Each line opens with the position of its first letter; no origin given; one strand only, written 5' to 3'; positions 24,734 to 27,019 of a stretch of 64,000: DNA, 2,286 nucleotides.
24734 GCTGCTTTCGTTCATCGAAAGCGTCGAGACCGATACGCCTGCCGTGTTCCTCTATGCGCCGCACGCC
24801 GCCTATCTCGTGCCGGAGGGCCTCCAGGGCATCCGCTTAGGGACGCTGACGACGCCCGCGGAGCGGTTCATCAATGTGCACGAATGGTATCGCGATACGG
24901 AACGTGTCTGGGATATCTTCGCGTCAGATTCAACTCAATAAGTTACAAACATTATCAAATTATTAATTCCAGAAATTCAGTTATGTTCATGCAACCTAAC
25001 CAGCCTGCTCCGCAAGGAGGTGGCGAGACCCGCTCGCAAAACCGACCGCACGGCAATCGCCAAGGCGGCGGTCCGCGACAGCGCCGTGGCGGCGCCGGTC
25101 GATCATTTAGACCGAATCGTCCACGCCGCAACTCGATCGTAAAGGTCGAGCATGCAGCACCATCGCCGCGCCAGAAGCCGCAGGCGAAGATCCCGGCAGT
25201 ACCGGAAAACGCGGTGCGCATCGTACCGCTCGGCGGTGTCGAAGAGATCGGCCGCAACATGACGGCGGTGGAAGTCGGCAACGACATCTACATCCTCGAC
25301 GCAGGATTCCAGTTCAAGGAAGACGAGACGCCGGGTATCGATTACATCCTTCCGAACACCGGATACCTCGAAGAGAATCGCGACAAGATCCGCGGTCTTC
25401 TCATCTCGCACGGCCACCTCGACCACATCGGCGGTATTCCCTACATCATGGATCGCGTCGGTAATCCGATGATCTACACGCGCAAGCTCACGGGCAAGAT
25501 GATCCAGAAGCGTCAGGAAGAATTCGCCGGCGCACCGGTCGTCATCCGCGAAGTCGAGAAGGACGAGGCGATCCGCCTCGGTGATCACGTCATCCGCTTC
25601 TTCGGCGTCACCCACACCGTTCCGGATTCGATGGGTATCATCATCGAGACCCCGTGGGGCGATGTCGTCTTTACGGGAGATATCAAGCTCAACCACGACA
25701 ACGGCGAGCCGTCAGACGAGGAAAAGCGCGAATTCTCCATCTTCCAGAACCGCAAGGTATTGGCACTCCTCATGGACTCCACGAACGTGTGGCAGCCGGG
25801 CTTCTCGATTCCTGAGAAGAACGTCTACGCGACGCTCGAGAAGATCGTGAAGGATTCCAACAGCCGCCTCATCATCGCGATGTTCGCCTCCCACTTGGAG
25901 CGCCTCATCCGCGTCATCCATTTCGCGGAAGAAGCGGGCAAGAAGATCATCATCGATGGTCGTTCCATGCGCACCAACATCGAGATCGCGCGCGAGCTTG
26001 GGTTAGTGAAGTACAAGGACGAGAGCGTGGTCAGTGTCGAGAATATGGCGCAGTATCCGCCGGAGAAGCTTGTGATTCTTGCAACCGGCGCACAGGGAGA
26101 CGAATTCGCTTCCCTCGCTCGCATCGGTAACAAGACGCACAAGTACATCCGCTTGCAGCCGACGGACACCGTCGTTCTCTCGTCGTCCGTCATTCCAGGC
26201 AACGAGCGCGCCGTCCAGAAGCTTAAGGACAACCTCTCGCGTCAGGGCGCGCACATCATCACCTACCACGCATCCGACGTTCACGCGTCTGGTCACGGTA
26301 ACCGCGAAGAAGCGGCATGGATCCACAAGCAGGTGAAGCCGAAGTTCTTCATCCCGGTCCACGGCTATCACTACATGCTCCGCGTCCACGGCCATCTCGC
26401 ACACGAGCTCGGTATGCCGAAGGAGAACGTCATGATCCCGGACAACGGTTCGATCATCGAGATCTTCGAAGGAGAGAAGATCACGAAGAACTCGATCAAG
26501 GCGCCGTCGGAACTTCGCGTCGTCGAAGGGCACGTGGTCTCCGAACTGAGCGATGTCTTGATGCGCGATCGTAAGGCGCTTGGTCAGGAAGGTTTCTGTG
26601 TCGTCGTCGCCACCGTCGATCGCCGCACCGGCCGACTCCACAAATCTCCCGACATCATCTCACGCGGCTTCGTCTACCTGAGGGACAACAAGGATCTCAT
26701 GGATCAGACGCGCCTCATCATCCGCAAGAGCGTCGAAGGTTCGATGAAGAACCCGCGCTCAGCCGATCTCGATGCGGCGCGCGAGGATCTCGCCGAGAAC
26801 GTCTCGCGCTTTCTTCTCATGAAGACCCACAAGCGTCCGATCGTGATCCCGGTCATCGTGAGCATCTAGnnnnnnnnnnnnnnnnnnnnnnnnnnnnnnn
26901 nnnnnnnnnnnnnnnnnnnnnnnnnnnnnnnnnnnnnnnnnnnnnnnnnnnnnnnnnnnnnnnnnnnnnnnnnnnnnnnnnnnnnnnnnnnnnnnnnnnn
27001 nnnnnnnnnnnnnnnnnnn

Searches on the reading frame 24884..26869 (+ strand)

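Call 48: search_protein_families(library=pfam, proteins=[window:24884-26869:+], max_evalue=0.001)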
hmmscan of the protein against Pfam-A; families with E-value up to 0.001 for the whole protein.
window:24884-26869:+ (661 aa): 5 families
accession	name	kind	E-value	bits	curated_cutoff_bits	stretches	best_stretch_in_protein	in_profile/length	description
PF22505.1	RNase_J_b_CASP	-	1.5e-41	141.5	27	1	327-451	2-126/126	Ribonuclease J, beta-CASP domain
PF17770.6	RNase_J_C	-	6.5e-23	82.1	23.8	1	560-661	2-102/102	Ribonuclease J C-terminal domain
PF00753.33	Lactamase_B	-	1.6e-14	54.7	22.7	1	125-299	7-162/196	Metallo-beta-lactamase superfamily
PF12706.13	Lactamase_B_2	-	3.7e-12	46.7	27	1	163-271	25-147/200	Beta-lactamase superfamily domain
PF07521.17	RMMBL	-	0.00011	22.5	21.6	1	465-518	10-62/63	Zn-dependent metallo-hydrolase RNA specificity domain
